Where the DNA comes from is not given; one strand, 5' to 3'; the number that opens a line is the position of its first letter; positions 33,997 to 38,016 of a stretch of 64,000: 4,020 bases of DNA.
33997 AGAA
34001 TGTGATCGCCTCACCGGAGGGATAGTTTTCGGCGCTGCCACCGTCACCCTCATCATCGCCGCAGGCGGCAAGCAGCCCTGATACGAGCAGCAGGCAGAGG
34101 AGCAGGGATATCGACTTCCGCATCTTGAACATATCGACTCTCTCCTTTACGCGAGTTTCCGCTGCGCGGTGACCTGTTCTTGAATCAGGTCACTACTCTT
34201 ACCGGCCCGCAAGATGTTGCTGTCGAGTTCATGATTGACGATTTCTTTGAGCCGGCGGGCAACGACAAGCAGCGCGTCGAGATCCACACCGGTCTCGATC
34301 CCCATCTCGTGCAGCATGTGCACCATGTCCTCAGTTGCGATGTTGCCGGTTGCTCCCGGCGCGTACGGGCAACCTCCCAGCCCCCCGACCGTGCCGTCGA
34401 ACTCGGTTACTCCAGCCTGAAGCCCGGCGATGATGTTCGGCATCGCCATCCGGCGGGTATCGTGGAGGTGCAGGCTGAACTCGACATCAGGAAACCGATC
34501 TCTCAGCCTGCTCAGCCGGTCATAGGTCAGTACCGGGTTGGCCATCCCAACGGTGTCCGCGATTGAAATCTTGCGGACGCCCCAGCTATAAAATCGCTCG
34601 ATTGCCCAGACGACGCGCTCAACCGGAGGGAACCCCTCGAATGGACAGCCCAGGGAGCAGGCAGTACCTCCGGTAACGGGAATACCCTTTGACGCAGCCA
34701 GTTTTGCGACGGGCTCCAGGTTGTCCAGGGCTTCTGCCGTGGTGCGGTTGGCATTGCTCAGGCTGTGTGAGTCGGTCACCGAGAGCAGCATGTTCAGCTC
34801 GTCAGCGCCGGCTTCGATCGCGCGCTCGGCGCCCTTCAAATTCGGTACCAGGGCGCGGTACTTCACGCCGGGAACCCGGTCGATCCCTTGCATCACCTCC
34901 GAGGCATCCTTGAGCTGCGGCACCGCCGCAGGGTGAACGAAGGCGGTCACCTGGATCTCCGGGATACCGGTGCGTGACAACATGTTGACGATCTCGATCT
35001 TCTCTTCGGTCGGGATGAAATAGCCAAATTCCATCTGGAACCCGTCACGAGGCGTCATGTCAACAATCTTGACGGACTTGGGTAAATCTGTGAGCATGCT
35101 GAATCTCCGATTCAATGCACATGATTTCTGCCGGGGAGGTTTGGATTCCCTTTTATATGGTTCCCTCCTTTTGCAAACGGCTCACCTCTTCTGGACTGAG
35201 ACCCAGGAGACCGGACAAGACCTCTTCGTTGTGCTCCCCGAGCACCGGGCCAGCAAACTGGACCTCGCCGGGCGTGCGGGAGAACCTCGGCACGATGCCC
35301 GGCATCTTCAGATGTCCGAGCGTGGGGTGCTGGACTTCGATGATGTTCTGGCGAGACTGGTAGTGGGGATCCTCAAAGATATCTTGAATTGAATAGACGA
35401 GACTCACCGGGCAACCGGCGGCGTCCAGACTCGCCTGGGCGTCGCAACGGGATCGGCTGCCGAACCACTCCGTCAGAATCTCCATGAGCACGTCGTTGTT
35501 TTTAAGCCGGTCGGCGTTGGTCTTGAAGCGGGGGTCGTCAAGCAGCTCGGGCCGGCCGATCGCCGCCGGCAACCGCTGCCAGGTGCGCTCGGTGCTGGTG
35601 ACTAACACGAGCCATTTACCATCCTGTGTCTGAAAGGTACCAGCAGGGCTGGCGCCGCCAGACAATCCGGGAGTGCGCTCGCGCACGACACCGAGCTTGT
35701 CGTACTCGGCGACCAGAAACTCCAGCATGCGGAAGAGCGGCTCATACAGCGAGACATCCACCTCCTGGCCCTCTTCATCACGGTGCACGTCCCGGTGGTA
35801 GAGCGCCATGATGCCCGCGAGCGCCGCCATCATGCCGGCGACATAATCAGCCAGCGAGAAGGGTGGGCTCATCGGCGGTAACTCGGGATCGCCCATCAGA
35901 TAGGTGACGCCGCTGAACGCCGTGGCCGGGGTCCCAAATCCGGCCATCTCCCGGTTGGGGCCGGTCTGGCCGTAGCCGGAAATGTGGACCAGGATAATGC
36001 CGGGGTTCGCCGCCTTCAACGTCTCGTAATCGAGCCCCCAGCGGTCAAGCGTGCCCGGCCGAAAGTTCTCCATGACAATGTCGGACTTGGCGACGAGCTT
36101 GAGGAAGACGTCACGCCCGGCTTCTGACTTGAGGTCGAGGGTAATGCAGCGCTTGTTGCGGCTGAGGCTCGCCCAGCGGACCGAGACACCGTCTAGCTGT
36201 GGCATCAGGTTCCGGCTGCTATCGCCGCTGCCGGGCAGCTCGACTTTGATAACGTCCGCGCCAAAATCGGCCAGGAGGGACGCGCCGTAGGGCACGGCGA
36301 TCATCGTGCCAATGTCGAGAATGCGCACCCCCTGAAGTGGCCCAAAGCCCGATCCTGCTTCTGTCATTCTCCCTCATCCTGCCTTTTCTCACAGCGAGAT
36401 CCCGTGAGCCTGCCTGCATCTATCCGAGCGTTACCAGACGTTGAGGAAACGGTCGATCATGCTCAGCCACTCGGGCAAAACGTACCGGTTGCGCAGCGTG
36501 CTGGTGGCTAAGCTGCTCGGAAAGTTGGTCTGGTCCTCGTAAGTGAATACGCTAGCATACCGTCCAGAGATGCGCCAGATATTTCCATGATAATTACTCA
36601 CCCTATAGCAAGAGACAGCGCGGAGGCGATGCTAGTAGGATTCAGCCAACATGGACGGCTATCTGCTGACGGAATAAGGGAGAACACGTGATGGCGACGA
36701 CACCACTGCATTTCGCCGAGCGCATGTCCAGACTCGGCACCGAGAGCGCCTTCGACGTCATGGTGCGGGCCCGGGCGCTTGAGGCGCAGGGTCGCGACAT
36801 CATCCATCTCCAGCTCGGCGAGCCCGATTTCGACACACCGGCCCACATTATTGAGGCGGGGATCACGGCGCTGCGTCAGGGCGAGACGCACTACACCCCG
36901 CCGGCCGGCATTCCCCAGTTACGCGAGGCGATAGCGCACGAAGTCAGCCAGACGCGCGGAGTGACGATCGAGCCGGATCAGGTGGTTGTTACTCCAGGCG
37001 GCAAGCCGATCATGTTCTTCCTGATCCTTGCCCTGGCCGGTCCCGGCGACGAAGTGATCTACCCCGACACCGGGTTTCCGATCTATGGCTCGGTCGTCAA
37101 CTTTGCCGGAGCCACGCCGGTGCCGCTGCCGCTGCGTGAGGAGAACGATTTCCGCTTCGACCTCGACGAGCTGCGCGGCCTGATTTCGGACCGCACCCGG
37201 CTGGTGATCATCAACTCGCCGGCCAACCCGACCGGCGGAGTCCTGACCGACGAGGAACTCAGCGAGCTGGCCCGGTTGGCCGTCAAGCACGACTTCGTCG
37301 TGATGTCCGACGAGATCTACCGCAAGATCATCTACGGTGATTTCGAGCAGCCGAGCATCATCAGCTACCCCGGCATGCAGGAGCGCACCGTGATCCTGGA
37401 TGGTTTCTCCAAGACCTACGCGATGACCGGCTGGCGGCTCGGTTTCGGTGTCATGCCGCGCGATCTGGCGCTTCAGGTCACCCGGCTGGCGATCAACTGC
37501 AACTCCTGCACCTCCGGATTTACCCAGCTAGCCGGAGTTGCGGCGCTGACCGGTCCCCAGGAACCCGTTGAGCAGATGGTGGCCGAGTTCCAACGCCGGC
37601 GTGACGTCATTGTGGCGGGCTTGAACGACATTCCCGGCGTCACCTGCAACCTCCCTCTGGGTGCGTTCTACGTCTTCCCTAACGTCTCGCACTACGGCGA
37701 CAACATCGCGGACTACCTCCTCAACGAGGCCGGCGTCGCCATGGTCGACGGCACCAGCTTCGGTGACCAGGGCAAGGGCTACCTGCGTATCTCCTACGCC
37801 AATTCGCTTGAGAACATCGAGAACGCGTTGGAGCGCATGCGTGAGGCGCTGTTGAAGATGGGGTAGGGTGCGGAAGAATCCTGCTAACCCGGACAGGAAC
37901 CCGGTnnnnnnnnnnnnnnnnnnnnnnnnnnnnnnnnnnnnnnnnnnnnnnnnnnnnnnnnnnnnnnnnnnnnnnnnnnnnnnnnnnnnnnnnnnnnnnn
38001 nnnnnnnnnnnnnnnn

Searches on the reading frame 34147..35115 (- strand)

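Call 57: search_protein_families(library=pfam, proteins=[window:34147-35115:-], max_evalue=0.00001)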
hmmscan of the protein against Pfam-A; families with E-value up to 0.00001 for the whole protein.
window:34147-35115:- (322 aa): 1 family
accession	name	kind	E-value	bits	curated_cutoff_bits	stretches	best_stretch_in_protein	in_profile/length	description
PF00682.25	HMGL-like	-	1.9e-44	152.4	29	1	15-286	2-257/260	HMGL-like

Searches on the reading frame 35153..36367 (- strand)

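Call 21: search_protein_families(library=pfam, proteins=[window:35153-36367:-])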
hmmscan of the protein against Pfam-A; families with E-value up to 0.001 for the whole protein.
window:35153-36367:- (404 aa): 1 family
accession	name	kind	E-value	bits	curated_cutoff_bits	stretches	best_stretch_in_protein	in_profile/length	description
PF02515.22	CoA_transf_3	-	3.2e-121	405.3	23.3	1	11-380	1-366/366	CoA-transferase family III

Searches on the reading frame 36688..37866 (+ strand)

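Call 21: search_protein_families(library=pfam, proteins=[window:36688-37866:+])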
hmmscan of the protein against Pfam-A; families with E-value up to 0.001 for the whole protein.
window:36688-37866:+ (392 aa): 2 families
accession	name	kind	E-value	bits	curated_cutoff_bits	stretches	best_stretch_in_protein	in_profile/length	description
PF00155.27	Aminotran_1_2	-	1.9e-70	238.3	19.7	1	37-383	2-360/361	Aminotransferase class I and II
PF01041.23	DegT_DnrJ_EryC1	-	1.2e-05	25.2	19.8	1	100-208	44-145/360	DegT/DnrJ/EryC1/StrS aminotransferase family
